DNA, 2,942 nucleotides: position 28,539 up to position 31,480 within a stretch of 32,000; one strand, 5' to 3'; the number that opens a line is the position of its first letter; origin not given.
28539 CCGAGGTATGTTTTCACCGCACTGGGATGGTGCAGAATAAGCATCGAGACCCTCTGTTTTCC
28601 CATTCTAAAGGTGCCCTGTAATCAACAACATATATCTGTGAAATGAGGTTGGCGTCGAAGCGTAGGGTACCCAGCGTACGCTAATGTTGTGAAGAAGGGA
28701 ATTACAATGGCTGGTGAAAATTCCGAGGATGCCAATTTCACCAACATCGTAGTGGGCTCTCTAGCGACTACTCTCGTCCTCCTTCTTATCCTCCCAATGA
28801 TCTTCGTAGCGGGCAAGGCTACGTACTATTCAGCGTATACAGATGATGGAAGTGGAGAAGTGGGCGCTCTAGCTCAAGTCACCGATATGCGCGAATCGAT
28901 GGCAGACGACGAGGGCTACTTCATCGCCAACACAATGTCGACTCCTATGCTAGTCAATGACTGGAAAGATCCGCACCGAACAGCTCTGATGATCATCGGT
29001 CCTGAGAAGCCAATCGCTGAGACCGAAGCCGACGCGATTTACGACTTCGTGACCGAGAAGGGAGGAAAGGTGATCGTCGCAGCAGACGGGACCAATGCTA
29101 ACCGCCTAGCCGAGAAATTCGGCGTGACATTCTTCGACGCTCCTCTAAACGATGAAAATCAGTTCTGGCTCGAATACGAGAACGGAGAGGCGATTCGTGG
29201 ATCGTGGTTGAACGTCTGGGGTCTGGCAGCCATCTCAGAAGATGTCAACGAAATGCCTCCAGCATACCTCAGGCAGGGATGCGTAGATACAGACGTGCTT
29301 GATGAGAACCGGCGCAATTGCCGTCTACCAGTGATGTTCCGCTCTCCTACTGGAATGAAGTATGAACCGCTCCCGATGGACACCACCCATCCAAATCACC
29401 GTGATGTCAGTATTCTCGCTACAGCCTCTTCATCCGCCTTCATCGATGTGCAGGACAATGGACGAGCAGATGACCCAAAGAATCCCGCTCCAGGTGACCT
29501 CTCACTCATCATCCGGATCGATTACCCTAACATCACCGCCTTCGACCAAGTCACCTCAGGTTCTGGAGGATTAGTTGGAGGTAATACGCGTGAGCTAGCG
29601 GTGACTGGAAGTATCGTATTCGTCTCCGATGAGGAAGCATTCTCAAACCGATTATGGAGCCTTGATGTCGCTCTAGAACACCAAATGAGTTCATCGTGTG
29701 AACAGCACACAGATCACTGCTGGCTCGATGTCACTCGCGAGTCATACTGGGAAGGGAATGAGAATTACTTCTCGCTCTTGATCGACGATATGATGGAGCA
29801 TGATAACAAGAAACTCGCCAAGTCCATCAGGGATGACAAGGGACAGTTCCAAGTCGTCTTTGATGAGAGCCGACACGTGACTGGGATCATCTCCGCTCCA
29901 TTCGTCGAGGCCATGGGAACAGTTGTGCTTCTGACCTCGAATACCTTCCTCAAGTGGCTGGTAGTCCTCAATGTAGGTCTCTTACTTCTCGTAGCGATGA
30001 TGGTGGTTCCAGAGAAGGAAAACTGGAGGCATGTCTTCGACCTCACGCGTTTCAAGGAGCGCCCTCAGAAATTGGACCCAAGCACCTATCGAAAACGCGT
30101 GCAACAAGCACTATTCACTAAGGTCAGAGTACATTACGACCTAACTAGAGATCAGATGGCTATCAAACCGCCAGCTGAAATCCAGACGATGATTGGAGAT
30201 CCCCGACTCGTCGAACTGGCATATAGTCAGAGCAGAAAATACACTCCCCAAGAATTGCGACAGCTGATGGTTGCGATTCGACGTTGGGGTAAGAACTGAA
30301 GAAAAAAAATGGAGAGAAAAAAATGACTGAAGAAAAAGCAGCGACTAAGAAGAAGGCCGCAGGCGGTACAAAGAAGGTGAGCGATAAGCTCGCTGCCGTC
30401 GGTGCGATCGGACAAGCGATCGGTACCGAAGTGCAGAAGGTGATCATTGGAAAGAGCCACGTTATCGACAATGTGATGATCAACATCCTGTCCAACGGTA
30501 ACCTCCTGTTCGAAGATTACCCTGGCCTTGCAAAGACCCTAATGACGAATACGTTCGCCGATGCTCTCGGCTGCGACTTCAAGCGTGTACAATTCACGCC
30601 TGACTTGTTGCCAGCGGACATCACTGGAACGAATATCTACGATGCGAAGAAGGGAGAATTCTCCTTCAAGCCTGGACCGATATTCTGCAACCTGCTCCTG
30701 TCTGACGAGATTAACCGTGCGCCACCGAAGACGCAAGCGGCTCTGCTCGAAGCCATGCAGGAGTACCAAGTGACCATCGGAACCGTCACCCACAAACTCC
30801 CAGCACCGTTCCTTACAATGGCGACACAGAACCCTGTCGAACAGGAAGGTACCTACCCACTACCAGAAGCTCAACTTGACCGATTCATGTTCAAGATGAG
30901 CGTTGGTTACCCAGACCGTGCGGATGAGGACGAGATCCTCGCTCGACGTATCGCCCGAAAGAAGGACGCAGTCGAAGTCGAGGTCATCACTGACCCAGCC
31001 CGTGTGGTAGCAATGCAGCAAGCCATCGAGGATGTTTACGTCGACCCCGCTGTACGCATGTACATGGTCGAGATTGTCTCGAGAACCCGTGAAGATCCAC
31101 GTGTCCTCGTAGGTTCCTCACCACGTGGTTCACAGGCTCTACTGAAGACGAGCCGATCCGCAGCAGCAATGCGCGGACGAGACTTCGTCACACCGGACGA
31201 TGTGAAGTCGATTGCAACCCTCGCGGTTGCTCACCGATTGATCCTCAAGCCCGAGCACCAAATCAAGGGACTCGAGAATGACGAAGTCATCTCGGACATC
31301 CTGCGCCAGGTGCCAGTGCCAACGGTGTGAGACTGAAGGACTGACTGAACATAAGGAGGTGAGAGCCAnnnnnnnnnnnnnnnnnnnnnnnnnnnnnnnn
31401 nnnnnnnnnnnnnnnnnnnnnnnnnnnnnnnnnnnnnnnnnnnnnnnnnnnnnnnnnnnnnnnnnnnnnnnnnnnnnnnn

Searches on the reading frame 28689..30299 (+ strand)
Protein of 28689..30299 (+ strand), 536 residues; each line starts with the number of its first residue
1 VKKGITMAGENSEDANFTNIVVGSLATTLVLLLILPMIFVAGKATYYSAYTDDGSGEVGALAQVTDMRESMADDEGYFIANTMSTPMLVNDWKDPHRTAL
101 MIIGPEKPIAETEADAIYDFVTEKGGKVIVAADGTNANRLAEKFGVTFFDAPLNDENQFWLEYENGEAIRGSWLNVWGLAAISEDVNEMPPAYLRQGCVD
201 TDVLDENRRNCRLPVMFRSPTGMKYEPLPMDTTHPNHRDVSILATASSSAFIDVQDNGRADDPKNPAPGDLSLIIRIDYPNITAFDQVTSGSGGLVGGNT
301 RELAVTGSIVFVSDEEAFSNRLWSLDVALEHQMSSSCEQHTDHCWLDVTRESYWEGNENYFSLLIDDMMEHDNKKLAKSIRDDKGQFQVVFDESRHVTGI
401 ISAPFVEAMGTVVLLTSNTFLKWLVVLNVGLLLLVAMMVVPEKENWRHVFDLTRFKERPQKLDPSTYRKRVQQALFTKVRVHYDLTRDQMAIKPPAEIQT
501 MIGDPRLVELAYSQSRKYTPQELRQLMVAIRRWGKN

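Call 36: search_protein_families(library=pfam, proteins=[window:28689-30299:+], max_evalue=0.001)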
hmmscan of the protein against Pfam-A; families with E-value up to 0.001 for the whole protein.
window:28689-30299:+ (536 aa): 2 families
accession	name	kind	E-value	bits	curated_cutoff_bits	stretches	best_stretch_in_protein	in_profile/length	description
PF09822.16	ABC_transp_aux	-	5.6e-06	26.3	34.7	1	98-138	46-86/288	ABC-type uncharacterized transport system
PF14258.12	DUF4350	-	2.9e-05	24.8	30.4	0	94-157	36-96/181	Domain of unknown function (DUF4350)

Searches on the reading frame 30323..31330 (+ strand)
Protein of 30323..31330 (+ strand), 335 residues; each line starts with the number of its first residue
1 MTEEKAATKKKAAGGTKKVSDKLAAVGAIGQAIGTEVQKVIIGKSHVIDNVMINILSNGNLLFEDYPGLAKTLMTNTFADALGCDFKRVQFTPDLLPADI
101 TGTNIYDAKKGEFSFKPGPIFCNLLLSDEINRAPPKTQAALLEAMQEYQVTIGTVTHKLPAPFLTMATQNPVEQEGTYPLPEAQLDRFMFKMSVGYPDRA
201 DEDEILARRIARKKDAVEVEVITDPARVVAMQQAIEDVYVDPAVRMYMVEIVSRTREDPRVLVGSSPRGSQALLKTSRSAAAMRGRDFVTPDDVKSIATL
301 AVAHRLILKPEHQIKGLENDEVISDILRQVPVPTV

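Call 36: search_protein_families(library=pfam, proteins=[window:30323-31330:+], max_evalue=0.001)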
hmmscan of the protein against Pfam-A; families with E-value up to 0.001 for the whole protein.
window:30323-31330:+ (335 aa): 4 families
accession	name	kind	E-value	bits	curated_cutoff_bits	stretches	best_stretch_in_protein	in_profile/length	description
PF07726.17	AAA_3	-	2.7e-63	212.1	27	1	61-190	2-131/131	ATPase family associated with various cellular activities (AAA)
PF17863.7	AAA_lid_2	-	6.7e-22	77.5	22.7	1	254-326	2-74/74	AAA lid domain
PF07728.20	AAA_5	-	5.9e-09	36.5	22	1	67-188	8-139/139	AAA domain (dynein-related subfamily)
PF20030.5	bpMoxR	-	6.4e-09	35.6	27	1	35-219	8-191/205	MoxR domain in the MoxR-vWA-beta-propeller ternary systems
